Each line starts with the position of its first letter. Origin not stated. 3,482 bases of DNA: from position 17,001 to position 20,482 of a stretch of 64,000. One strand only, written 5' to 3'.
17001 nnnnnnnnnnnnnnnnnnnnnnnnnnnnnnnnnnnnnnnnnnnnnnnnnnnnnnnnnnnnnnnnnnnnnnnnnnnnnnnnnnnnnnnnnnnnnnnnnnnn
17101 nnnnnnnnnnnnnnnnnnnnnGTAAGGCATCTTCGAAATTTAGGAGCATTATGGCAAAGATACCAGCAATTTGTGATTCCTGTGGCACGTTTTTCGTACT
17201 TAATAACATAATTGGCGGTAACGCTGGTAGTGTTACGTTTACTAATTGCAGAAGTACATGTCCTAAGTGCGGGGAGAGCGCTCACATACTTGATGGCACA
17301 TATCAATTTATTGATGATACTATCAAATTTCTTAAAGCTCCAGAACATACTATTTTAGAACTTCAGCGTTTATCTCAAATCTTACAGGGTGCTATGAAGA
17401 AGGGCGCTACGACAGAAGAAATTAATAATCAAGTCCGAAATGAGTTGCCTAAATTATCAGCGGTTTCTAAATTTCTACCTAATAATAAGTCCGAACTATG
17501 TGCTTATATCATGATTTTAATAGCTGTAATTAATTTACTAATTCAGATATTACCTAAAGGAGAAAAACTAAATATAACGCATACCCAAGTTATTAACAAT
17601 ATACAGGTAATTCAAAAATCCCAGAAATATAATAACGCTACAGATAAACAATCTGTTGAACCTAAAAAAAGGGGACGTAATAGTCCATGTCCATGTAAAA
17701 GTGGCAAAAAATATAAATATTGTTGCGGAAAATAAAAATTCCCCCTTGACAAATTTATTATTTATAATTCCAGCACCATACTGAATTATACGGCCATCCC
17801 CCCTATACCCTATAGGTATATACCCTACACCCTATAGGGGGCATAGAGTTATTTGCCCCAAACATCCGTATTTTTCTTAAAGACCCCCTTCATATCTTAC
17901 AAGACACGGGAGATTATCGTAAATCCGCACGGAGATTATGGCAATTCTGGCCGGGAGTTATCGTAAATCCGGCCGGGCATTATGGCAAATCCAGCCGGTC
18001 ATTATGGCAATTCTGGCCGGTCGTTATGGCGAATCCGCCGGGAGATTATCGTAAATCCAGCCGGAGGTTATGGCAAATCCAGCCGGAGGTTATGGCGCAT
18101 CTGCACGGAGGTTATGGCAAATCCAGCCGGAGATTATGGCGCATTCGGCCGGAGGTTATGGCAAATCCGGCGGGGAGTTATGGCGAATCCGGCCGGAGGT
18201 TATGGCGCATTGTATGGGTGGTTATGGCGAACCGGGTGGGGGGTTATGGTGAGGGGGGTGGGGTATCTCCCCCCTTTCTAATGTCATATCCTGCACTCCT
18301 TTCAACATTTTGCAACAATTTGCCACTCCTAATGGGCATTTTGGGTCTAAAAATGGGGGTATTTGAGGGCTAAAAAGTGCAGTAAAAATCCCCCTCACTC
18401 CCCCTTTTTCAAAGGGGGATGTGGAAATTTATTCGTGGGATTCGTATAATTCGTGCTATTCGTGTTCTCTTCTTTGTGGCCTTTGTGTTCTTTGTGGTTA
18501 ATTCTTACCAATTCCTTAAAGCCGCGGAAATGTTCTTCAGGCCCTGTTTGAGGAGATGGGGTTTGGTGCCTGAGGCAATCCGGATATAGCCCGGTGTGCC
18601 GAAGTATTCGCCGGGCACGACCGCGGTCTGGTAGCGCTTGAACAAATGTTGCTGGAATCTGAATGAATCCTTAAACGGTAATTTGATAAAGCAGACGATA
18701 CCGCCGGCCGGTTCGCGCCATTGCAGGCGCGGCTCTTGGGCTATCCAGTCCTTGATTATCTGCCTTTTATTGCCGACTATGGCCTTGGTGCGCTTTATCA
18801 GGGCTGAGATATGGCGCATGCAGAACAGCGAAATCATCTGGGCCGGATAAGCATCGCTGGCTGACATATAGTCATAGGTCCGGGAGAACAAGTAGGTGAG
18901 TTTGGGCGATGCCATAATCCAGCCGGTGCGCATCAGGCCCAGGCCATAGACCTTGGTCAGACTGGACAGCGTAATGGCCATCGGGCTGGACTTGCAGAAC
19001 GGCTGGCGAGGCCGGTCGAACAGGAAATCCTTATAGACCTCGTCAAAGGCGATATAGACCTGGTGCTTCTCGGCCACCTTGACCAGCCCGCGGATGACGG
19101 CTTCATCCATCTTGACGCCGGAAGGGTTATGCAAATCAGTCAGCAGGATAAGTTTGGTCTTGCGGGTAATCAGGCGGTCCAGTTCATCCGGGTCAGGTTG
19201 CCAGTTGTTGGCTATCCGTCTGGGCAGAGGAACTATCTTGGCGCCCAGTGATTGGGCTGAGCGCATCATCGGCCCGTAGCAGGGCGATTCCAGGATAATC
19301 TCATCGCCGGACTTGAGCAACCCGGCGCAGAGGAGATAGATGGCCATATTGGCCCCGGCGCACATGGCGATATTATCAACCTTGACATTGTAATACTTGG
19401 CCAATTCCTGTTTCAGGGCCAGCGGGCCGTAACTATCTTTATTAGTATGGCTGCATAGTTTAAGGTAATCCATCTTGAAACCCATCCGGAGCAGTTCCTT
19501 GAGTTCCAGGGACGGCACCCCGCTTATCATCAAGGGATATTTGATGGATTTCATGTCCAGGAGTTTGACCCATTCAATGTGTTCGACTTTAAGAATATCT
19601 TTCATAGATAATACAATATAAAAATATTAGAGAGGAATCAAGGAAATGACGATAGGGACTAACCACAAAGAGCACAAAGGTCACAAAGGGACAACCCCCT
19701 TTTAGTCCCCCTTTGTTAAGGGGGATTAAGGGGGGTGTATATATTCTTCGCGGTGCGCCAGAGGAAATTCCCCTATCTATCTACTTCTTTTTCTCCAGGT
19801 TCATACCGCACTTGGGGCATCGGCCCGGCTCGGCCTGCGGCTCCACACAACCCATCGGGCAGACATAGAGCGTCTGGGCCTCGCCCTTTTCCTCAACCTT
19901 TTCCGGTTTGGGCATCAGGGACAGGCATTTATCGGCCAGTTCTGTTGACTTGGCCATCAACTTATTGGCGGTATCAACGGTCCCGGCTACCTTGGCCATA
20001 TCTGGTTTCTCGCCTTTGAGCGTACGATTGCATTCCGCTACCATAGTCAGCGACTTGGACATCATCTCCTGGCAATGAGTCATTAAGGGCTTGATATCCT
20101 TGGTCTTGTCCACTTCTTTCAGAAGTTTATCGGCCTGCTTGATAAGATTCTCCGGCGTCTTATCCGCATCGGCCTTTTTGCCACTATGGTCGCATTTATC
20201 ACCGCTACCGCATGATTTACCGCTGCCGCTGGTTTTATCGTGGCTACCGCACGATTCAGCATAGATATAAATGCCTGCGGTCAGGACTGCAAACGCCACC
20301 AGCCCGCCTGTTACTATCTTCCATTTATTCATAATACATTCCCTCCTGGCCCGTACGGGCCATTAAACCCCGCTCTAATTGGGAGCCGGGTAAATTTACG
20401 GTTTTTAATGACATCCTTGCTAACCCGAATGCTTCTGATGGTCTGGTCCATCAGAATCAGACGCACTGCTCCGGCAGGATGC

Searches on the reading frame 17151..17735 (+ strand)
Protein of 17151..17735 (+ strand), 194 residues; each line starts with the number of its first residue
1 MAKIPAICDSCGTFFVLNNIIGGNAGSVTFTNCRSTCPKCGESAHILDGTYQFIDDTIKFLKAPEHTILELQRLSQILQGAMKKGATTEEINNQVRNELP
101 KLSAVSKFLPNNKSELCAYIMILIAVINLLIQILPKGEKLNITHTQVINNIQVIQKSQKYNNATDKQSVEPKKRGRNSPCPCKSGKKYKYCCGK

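Call 15: search_protein_families(library=pfam, proteins=[window:17151-17735:+])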
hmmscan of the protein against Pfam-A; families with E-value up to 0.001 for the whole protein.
window:17151-17735:+ (194 aa): 1 family
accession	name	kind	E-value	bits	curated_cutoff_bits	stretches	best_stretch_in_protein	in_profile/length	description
PF02810.21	SEC-C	-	1.9e-07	31.2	20.4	1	176-194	1-19/19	SEC-C motif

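Call 47: find_encoding_contigs(protein=window:17151-17735:+, flank=6000, max_places=10)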
Protein window:17151-17735:+ (194 aa): 7 contigs read that carry it; 5 places shown.
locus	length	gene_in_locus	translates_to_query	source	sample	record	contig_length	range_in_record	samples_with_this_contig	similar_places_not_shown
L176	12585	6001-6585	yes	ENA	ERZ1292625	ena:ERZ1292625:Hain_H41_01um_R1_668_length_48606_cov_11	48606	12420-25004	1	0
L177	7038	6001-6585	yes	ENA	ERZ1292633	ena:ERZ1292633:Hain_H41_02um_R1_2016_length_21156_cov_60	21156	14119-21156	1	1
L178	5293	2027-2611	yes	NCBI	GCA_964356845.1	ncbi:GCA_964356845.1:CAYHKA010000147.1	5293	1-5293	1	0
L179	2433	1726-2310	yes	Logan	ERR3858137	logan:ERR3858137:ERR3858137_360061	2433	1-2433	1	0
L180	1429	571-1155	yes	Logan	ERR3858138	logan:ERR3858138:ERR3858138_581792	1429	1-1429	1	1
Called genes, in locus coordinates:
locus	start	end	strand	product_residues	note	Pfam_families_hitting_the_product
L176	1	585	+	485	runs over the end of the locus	PF00390:malic, PF03949:Malic_M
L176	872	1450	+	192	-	PF00210:Ferritin (weak), PF02915:Rubrerythrin, PF01155:HypA (faint), PF21349:RUBY_RBDX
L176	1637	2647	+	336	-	PF01602:Adaptin_N (weak), PF12717:Cnd1 (faint), PF13513:HEAT_EZ (faint), PF02985:HEAT (faint), PF13646:HEAT_2, PF23227:HEAT_MROH2B_C (faint), PF13646:HEAT_2, PF03130:HEAT_PBS (weak), +1 more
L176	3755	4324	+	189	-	PF00117:GATase, PF07722:Peptidase_C26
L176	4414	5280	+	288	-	PF01555:N6_N4_Mtase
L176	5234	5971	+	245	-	PF14511:RE_EcoO109I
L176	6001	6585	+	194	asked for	PF02810:SEC-C (weak)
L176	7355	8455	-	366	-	PF00155:Aminotran_1_2, PF01041:DegT_DnrJ_EryC1 (weak), PF00266:Aminotran_5 (weak), PF01053:Cys_Met_Meta_PP (weak)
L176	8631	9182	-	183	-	PF19335:HMBD (weak)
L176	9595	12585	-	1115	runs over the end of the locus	PF00873:ACR_tran, PF03176:MMPL (faint)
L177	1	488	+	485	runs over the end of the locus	PF00390:malic, PF03949:Malic_M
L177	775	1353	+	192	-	PF00210:Ferritin (weak), PF02915:Rubrerythrin, PF01155:HypA (faint), PF21349:RUBY_RBDX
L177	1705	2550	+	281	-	-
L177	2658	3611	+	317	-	PF02540:NAD_synthase, PF06508:QueC (faint), PF00958:GMP_synt_C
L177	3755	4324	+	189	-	PF00117:GATase, PF07722:Peptidase_C26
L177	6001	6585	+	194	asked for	PF02810:SEC-C (weak)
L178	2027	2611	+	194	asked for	PF02810:SEC-C (weak)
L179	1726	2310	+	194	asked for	PF02810:SEC-C (weak)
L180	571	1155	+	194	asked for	PF02810:SEC-C (weak)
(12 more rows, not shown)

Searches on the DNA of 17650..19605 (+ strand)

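Call 57: search_rna_families(source=window, start=17650, end=18560, threshold=evalue, max_evalue=5)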
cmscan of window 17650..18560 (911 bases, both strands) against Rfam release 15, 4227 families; matches with E-value up to 5: 2.
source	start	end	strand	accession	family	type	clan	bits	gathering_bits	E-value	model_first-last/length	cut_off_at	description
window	18246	18274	-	RF01785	blv_FSE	Cis-reg; frameshift_element;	-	17.7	34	1.6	1-27/27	no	ribosomal frameshift site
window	17952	18042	+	RF02959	DUF3085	Cis-reg;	-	17.3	40.6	2.6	1-76/76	no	DUF3085 RNA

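Call 82: search_dna_similar(query=window:17780-18290:+, collection=plasmids, mode=distant, max_evalue=0.01)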
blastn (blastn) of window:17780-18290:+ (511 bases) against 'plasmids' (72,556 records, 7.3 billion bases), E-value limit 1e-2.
No match.

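Call 83: search_dna_similar(query=L186:11180-12200:+, collection=plasmids, mode=distant, max_evalue=0.01)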
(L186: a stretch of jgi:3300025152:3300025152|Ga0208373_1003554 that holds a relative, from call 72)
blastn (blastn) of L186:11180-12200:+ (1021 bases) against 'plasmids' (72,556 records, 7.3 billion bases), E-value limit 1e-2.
No match.

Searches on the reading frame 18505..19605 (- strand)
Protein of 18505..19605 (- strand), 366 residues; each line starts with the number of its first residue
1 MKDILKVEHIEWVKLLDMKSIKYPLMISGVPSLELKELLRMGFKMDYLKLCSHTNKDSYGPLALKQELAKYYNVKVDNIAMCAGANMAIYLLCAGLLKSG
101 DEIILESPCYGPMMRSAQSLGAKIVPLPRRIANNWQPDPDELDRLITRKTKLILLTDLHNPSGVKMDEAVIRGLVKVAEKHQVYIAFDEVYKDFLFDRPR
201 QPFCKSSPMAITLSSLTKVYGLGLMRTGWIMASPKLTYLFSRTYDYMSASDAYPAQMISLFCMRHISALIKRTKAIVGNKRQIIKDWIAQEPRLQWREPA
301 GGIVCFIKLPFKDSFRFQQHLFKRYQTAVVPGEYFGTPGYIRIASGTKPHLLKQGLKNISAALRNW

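Call 15: search_protein_families(library=pfam, proteins=[window:18505-19605:-])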
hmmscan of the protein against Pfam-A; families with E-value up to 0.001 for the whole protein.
window:18505-19605:- (366 aa): 4 families
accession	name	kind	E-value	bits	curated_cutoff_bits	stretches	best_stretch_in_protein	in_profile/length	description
PF00155.27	Aminotran_1_2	-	2.6e-40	139.2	19.7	1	57-357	40-359/361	Aminotransferase class I and II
PF00266.25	Aminotran_5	-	4.1e-07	29.7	21.5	1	65-189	49-176/371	Aminotransferase class-V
PF01041.23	DegT_DnrJ_EryC1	-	4.5e-07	29.9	19.8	1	64-188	29-145/360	DegT/DnrJ/EryC1/StrS aminotransferase family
PF01053.26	Cys_Met_Meta_PP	-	1.2e-06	27.8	27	1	65-279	58-258/381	Cys/Met metabolism PLP-dependent enzyme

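Call 45: find_encoding_contigs(protein=window:18505-19605:-, flank=6000, max_places=10)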
Protein window:18505-19605:- (366 aa): no gene with exactly this product is on record in the collection.

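Call 71: find_homologous_proteins(query=window:18505-19605:-, max_evalue=1e-60)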
Query window:18505-19605:- (366 aa): 15 proteins with E <= 1e-60 among 2771 candidates.
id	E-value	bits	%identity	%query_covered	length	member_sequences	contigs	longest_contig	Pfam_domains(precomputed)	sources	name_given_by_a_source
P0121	2.8e-247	838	100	100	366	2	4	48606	PF00155.28,PF00266.26,PF01053.27,PF01041.24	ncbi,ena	-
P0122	1.3e-218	743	90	99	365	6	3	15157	PF00155.28,PF00266.26,PF01053.27,PF01041.24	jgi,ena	-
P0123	1.2e-214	730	88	99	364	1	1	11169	PF00155.28,PF00266.26,PF01053.27,PF01041.24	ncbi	ncbi:MAG: pyridoxal phosphate-dependent aminotransferase [Planctomycetota bacterium]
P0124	2.5e-206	703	84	99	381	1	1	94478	PF00155.28,PF00266.26,PF01053.27,PF01041.24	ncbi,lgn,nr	ncbi:MAG: aminotransferase class I/II-fold pyridoxal phosphate-dependent enzyme [Planctomycetes bact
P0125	9.0e-205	698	83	100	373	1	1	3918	PF00155.28,PF00266.26,PF01053.27,PF01041.24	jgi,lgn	jgi:hypothetical protein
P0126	1.4e-164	566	67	100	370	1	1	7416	PF00155.28,PF00266.26,PF01053.27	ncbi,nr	ncbi:MAG: pyridoxal phosphate-dependent aminotransferase [Planctomycetes bacterium]|nr:pyridoxal pho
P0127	3.9e-149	515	63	99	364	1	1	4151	PF00155.28,PF00266.26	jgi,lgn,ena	-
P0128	1.4e-145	503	62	99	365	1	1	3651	PF00155.28,PF00266.26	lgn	-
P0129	5.4e-138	478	60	95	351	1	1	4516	PF00155.28,PF00266.26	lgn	-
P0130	9.3e-134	464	58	98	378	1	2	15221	PF00155.28,PF00266.26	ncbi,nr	ncbi:MAG: aminotransferase class I/II-fold pyridoxal phosphate-dependent enzyme [Planctomycetota bac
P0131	6.6e-132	458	56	99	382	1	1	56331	PF00155.28,PF00266.26,PF01053.27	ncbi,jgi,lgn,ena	ncbi:MAG: aminotransferase class I/II-fold pyridoxal phosphate-dependent enzyme [Candidatus Brocadii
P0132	1.3e-128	447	54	99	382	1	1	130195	PF00155.28,PF00266.26,PF01053.27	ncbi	ncbi:MAG: aminotransferase class I/II-fold pyridoxal phosphate-dependent enzyme [Planctomycetota bac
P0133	3.5e-124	433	85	63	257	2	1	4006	PF00155.28,PF00266.26,PF01053.27,PF01041.24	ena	-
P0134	1.9e-62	230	36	98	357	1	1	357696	PF00155.28,PF00266.26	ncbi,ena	-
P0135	4.0e-62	229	35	98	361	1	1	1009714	PF00155.28,PF01053.27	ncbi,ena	-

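Call 72: find_encoding_contigs(protein=P0122, flank=10000, max_places=3)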
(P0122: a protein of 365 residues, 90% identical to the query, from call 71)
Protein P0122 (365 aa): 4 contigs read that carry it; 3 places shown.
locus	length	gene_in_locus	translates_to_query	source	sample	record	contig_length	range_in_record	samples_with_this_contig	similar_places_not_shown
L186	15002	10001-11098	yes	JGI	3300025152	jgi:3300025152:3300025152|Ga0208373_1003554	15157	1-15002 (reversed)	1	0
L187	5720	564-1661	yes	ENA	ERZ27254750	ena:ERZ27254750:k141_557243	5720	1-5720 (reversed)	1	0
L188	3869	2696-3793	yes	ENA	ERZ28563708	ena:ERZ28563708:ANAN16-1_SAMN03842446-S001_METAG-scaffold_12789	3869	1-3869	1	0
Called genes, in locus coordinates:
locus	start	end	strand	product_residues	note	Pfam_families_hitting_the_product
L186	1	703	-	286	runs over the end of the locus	?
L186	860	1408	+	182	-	PF08281:Sigma70_r4_2, PF04545:Sigma70_r4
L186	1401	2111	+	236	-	-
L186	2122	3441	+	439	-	PF02321:OEP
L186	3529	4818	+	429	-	PF19335:HMBD, PF25869:3HB_CusB (faint), PF25919:BSH_CusB (weak), PF25944:Beta-barrel_RND (faint), PF25954:Beta-barrel_RND_2, PF25990:Beta-barrel_YknX (weak), PF25975:CzcB_C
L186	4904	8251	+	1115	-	PF00873:ACR_tran, PF03176:MMPL (faint), PF00873:ACR_tran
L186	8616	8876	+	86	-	-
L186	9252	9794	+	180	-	PF19335:HMBD (weak)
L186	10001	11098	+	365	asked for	PF00155:Aminotran_1_2, PF01041:DegT_DnrJ_EryC1 (weak), PF00266:Aminotran_5 (weak), PF01053:Cys_Met_Meta_PP (weak)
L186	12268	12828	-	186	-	PF06271:RDD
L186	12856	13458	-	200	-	PF00117:GATase, PF07722:Peptidase_C26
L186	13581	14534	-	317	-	PF02540:NAD_synthase, PF06508:QueC (faint), PF00958:GMP_synt_C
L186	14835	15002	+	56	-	?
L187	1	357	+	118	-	?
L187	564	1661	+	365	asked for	PF00155:Aminotran_1_2, PF01041:DegT_DnrJ_EryC1 (weak), PF00266:Aminotran_5 (weak), PF01053:Cys_Met_Meta_PP (weak)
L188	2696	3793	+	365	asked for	PF00155:Aminotran_1_2, PF01041:DegT_DnrJ_EryC1 (weak), PF00266:Aminotran_5 (weak), PF01053:Cys_Met_Meta_PP (weak)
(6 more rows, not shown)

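Call 73: find_encoding_contigs(protein=P0123, flank=10000, max_places=2)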
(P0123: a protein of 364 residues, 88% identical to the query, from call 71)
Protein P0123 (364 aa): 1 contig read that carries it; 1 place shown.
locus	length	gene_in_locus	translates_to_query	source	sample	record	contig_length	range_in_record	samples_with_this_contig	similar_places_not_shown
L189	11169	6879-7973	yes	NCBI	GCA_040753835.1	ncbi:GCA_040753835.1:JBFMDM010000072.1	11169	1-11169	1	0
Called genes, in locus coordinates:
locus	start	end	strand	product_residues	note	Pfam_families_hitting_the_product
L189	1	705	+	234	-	PF02321:OEP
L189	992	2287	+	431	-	PF19335:HMBD, PF25990:Beta-barrel_YknX (faint), PF25919:BSH_CusB (weak), PF25869:3HB_CusB (weak), PF25944:Beta-barrel_RND (faint), PF25954:Beta-barrel_RND_2, PF25975:CzcB_C, PF25989:YknX_C (weak), +1 more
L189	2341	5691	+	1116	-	PF00873:ACR_tran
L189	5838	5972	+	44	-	-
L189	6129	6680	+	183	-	PF19335:HMBD (faint)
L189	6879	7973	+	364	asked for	PF00155:Aminotran_1_2, PF01053:Cys_Met_Meta_PP (weak), PF00266:Aminotran_5, PF01041:DegT_DnrJ_EryC1 (weak)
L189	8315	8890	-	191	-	PF00117:GATase, PF07722:Peptidase_C26 (weak)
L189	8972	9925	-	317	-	PF02540:NAD_synthase, PF06508:QueC (faint), PF00958:GMP_synt_C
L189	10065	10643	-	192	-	PF00210:Ferritin (weak), PF02915:Rubrerythrin, PF21349:RUBY_RBDX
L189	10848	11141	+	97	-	PF00072:Response_reg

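Call 74: find_encoding_contigs(protein=P0124, flank=10000, max_places=2)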
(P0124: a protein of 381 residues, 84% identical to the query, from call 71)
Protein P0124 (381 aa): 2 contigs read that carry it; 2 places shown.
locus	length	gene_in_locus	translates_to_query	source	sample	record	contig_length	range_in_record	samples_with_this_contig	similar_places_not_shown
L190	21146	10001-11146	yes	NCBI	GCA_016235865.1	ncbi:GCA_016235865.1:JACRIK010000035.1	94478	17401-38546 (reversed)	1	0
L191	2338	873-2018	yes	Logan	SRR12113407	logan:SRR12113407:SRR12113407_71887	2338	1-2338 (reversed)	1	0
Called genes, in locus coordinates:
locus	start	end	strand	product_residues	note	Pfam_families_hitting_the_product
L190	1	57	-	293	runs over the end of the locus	PF01063:Aminotran_4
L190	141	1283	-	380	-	PF02771:Acyl-CoA_dh_N, PF02770:Acyl-CoA_dh_M, PF00441:Acyl-CoA_dh_1, PF22924:ACOX_C_alpha1 (faint), PF08028:Acyl-CoA_dh_2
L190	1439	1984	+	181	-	PF08281:Sigma70_r4_2, PF04545:Sigma70_r4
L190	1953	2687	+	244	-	-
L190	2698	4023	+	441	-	PF02321:OEP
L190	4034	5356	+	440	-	PF19335:HMBD, PF25919:BSH_CusB (weak), PF25869:3HB_CusB (faint), PF25944:Beta-barrel_RND (faint), PF25954:Beta-barrel_RND_2, PF25975:CzcB_C, PF25989:YknX_C (weak)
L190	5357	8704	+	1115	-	PF00873:ACR_tran, PF03176:MMPL (faint)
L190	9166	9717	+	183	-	PF19335:HMBD (weak)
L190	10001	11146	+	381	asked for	PF00155:Aminotran_1_2, PF00266:Aminotran_5, PF01041:DegT_DnrJ_EryC1 (weak), PF01053:Cys_Met_Meta_PP (weak)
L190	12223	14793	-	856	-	PF13671:AAA_33, PF00149:Metallophos, PF16542:PNKP_ligase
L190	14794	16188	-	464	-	PF12623:Hen1_L, PF13489:Methyltransf_23, PF08241:Methyltransf_11 (weak), PF08242:Methyltransf_12, PF13649:Methyltransf_25, PF13847:Methyltransf_31 (weak)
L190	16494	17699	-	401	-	PF13173:AAA_14, PF13635:DUF4143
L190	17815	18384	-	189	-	PF00117:GATase, PF07722:Peptidase_C26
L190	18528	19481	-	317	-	PF02540:NAD_synthase, PF06508:QueC (faint), PF00958:GMP_synt_C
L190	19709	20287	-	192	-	PF00210:Ferritin (weak), PF02915:Rubrerythrin, PF03232:COQ7 (faint), PF21349:RUBY_RBDX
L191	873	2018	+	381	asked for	PF00155:Aminotran_1_2, PF00266:Aminotran_5, PF01041:DegT_DnrJ_EryC1 (weak), PF01053:Cys_Met_Meta_PP (weak)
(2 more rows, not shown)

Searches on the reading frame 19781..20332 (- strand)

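Call 15: search_protein_families(library=pfam, proteins=[window:19781-20332:-])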
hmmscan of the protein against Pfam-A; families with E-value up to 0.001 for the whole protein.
window:19781-20332:- (183 aa): 1 family
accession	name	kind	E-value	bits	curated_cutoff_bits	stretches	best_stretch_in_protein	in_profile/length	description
PF19335.5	HMBD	-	1.2e-05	25.5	23.6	1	156-182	2-28/28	Heavy metal binding domain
